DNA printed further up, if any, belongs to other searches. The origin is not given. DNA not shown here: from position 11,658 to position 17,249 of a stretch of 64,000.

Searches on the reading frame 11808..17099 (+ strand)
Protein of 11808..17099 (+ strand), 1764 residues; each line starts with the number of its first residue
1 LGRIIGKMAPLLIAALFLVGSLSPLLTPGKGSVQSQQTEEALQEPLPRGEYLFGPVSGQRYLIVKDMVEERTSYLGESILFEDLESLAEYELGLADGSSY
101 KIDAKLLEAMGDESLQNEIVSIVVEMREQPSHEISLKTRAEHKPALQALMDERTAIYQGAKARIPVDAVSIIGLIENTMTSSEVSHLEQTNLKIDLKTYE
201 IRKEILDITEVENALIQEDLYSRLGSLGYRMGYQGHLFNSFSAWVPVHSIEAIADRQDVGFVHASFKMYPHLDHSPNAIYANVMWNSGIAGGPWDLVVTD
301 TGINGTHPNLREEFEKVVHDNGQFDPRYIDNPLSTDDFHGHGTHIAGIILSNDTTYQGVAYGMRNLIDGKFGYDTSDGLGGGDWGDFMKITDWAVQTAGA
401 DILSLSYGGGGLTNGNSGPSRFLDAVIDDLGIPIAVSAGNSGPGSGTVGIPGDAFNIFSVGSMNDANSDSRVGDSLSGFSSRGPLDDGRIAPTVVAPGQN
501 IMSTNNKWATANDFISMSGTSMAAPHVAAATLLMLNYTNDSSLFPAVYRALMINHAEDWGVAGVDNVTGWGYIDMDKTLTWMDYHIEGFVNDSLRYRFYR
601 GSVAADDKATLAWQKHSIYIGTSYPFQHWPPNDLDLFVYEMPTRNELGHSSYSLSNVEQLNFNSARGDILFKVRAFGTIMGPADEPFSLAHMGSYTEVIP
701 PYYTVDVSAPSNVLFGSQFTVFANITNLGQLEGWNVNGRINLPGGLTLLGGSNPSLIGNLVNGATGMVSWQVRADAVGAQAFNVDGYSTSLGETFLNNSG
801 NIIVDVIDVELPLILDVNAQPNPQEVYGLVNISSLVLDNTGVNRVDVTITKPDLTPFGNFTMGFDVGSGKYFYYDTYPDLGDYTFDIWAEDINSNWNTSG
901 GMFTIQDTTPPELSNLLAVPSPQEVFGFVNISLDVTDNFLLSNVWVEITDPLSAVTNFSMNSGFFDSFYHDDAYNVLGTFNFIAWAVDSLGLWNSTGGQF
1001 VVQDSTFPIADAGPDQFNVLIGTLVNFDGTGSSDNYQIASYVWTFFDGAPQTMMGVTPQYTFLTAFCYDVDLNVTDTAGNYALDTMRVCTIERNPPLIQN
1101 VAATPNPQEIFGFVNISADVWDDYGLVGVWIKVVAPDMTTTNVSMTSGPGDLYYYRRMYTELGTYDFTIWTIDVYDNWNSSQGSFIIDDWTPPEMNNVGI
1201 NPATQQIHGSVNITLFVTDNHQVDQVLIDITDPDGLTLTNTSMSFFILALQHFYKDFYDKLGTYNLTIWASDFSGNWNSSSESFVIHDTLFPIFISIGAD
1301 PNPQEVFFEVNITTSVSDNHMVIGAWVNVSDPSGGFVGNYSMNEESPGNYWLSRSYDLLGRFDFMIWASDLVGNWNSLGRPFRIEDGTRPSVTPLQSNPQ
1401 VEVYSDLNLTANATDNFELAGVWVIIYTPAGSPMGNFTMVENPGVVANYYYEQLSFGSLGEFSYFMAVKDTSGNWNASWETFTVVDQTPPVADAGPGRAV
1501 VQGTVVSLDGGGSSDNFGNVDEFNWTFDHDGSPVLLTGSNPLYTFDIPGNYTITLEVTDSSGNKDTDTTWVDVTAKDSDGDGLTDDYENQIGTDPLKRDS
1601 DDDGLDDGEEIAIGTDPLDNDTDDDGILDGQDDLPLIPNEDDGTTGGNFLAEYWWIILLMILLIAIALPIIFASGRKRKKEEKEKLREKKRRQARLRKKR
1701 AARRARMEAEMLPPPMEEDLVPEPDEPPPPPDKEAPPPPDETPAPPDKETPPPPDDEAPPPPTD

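Call 12: search_protein_families(library=pfam, proteins=[window:11808-17099:+], max_evalue=0.001)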
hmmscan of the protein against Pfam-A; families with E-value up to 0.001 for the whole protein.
window:11808-17099:+ (1764 aa): 6 families
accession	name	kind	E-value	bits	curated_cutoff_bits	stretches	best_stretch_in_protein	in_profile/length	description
PF00082.27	Peptidase_S8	-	1.5e-40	139.8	21.8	1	298-571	8-288/288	Subtilase family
PF18911.6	PKD_4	-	4.4e-27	94.4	27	2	1488-1571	2-83/85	PKD domain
PF22352.2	K319L-like_PKD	-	2e-11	44.2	27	1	1494-1573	1-84/84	K319L-like, PKD domain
PF18884.5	TSP3_bac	-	1.3e-10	41.4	25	2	1577-1597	1-21/22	Bacterial TSP3 repeat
PF00801.26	PKD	-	5.8e-09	36.3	23.5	2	1499-1569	10-77/80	PKD domain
PF07495.19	Y_Y_Y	-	1.2e-08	35.1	26.6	0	1543-1571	32-60/65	Y_Y_Y domain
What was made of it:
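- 11808..17102 (+): Always-adjacent gene and candidate partner (inferred): 1764-aa S8 subtilase with PKD and TSP3 repeats, a C-terminal membrane helix (about nt 16764-16826), and a conserved basic plus polyproline-acidic cytoplasmic tail (about nt 16827-17099). Pfam (call 12).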

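Call 95: search_protein_families(library=ncbifam, max_evalue=0.001, proteins=[window:11808-17099:+])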
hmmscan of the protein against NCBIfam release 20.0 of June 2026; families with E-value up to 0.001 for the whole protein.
window:11808-17099:+ (1764 aa): 5 families
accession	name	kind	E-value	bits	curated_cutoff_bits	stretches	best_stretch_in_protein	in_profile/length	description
TIGR03921.1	T7SS_mycosin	equivalog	5e-17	62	278.75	1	294-582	15-288/353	type VII secretion-associated serine protease mycosin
NF040809.1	germ_prot_CspBA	exception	1.1e-11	43.2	1250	1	447-577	395-520/1099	bifunctional germination protease/germinant receptor pseudoprotease CspBA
NF033595.1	denti_PrtP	equivalog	3.5e-11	42.5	300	1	493-575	413-498/606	dentilisin complex serine proteinase subunit PrtP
NF033765.2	gliding_CglD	equivalog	3.3e-09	35.1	400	1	1556-1636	156-244/1124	adventurous gliding motility lipoprotein CglD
NF040553.1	SGO_0316_fam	subfamily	0.0003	18.6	1400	1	474-534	651-707/1486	SGO_0316/SGO_0317 family LPXTG-anchored serine peptidase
